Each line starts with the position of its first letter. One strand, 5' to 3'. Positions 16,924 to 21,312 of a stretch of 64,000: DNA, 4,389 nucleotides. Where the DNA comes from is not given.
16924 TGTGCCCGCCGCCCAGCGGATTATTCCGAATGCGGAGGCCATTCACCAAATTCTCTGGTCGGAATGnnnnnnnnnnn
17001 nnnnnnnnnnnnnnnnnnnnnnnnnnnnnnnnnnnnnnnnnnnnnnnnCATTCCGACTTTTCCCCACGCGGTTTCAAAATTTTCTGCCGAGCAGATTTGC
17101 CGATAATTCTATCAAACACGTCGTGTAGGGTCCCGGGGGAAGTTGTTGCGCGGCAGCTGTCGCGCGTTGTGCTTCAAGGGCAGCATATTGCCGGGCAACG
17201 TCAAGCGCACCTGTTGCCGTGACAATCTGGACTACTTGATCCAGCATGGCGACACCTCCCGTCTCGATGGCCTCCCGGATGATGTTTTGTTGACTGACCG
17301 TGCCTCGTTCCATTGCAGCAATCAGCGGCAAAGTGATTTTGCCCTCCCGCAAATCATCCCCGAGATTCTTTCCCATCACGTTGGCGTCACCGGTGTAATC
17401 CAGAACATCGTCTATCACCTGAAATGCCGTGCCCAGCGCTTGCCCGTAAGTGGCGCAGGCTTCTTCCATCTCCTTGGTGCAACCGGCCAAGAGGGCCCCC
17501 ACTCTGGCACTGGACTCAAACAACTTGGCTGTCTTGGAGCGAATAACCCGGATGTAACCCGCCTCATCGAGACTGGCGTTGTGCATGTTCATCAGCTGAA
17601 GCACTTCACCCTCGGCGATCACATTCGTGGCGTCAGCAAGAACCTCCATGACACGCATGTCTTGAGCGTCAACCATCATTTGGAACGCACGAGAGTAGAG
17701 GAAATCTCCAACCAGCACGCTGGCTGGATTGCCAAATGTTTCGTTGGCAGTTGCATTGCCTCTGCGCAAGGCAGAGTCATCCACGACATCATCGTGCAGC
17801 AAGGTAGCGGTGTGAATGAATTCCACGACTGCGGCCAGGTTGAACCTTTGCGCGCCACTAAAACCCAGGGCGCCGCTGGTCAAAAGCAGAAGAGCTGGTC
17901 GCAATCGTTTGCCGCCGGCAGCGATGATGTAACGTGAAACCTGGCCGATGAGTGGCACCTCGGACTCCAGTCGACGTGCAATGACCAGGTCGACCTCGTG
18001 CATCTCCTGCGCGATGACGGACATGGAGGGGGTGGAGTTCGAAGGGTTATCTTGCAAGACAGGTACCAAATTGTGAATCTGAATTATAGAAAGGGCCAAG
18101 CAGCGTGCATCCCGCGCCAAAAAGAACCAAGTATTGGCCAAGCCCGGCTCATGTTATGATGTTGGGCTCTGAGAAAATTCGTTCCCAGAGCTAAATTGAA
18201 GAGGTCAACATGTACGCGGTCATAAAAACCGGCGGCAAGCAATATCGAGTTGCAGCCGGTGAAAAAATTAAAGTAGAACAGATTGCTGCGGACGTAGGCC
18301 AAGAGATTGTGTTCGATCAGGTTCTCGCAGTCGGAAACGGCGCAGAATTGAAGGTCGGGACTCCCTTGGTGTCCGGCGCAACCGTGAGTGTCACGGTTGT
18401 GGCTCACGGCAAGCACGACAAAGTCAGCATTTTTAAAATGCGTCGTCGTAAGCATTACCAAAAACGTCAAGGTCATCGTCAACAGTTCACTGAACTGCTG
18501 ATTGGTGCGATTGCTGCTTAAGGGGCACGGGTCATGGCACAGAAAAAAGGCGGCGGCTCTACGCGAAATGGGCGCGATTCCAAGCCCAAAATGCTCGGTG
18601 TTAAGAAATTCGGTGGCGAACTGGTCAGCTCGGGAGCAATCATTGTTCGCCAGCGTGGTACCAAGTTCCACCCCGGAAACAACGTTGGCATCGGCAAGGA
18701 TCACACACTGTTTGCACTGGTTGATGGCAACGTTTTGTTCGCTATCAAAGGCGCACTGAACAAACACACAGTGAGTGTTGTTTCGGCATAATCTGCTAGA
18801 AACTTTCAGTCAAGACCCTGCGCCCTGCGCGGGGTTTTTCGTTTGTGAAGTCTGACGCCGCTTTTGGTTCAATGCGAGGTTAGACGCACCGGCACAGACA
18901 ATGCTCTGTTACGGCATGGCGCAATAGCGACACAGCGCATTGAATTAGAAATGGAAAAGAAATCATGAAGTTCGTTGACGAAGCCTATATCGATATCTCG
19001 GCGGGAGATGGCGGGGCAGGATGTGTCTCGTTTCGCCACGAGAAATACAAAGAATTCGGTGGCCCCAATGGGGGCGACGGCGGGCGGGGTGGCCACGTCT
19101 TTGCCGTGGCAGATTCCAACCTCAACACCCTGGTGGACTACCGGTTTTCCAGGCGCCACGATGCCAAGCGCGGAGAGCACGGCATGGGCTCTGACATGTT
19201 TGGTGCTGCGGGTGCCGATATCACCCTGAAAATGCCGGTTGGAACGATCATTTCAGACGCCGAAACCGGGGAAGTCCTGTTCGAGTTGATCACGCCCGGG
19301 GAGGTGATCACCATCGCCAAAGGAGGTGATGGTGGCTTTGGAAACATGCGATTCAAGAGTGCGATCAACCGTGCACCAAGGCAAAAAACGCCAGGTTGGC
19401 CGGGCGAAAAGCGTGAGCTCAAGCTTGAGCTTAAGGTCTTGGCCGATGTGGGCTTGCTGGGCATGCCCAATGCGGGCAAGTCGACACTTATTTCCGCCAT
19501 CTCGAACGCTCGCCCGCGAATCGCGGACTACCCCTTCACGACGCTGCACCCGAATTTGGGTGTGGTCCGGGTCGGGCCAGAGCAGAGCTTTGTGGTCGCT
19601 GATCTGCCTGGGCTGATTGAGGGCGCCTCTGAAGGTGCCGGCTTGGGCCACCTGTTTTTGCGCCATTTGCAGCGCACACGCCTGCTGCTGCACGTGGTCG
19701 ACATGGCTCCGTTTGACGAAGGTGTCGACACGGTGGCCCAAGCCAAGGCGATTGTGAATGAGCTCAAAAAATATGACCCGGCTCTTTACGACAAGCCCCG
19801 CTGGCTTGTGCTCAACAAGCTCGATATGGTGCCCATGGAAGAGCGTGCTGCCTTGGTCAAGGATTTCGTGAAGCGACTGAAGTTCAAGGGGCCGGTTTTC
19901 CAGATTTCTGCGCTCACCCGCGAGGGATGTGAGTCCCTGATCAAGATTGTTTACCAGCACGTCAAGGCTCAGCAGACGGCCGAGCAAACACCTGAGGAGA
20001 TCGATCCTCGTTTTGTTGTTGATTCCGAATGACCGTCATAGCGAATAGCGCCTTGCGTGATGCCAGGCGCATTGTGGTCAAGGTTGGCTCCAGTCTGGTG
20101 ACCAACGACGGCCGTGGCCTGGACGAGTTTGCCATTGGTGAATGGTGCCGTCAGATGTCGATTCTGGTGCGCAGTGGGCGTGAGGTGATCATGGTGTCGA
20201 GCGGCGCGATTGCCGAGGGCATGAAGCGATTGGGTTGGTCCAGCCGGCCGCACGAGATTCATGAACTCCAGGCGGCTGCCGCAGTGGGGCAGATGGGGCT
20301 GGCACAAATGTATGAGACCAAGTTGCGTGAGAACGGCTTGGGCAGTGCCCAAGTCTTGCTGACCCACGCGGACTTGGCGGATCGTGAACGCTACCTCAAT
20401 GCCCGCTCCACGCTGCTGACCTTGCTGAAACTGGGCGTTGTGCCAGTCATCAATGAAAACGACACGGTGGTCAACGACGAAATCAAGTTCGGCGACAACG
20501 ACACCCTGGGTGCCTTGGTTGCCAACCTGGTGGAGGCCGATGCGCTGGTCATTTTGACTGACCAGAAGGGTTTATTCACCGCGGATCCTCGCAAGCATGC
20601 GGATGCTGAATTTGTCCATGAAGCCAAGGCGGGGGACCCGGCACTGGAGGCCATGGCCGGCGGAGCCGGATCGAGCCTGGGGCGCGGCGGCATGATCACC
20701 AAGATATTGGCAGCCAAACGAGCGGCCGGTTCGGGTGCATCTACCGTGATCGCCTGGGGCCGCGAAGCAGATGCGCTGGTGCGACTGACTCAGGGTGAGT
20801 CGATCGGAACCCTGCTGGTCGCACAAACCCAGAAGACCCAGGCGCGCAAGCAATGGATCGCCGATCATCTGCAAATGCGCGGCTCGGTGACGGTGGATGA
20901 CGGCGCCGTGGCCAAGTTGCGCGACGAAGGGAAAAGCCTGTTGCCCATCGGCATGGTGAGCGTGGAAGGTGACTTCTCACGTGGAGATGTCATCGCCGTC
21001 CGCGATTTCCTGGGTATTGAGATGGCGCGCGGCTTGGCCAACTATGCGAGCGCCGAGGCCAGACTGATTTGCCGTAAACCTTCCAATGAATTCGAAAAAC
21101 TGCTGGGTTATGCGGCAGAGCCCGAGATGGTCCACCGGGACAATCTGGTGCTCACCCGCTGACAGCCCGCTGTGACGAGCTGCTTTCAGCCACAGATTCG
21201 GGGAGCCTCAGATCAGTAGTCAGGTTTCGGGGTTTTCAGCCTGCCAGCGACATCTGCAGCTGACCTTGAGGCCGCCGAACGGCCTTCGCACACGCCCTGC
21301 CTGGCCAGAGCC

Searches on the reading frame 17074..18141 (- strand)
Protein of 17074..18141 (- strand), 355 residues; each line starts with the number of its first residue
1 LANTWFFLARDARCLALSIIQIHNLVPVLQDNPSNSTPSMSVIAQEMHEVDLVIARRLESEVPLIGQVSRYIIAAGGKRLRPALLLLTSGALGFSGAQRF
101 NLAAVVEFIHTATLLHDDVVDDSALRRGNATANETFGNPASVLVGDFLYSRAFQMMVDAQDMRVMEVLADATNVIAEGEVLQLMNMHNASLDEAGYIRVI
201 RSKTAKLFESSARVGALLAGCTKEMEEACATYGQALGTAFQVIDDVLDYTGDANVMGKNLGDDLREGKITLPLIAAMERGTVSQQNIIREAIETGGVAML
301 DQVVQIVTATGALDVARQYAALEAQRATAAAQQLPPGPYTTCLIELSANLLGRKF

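Call 68: search_protein_families(library=pfam, proteins=[window:17074-18141:-], max_evalue=0.00001)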
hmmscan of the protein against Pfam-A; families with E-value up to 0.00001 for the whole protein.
window:17074-18141:- (355 aa): 1 family
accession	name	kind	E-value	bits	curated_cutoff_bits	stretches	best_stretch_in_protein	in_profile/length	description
PF00348.22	polyprenyl_synt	-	2.2e-79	266.7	27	1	63-305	2-249/251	Polyprenyl synthetase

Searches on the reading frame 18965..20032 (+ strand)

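Call 68: search_protein_families(library=pfam, proteins=[window:18965-20032:+], max_evalue=0.00001)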
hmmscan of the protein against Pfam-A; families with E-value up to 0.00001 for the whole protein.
window:18965-20032:+ (355 aa): 3 families
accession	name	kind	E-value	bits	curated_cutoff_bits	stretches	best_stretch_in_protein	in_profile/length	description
PF01018.28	GTP1_OBG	-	1e-57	194.5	27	1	4-158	1-155/155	GTP1/OBG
PF01926.29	MMR_HSR1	-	1.8e-25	89.7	21.9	1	161-285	1-113/113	50S ribosome-binding GTPase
PF02421.24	FeoB_N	-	1e-10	41.8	27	1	162-327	3-154/156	Ferrous iron transport protein B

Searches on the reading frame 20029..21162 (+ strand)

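Call 68: search_protein_families(library=pfam, proteins=[window:20029-21162:+], max_evalue=0.00001)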
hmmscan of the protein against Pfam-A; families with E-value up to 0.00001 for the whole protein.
window:20029-21162:+ (377 aa): 2 families
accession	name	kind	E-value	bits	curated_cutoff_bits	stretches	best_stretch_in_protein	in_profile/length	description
PF00696.33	AA_kinase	-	3.3e-45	155.1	24.9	1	14-241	2-232/234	Amino acid kinase family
PF01472.26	PUA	-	9e-18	64.4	24.8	1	285-358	1-73/74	PUA domain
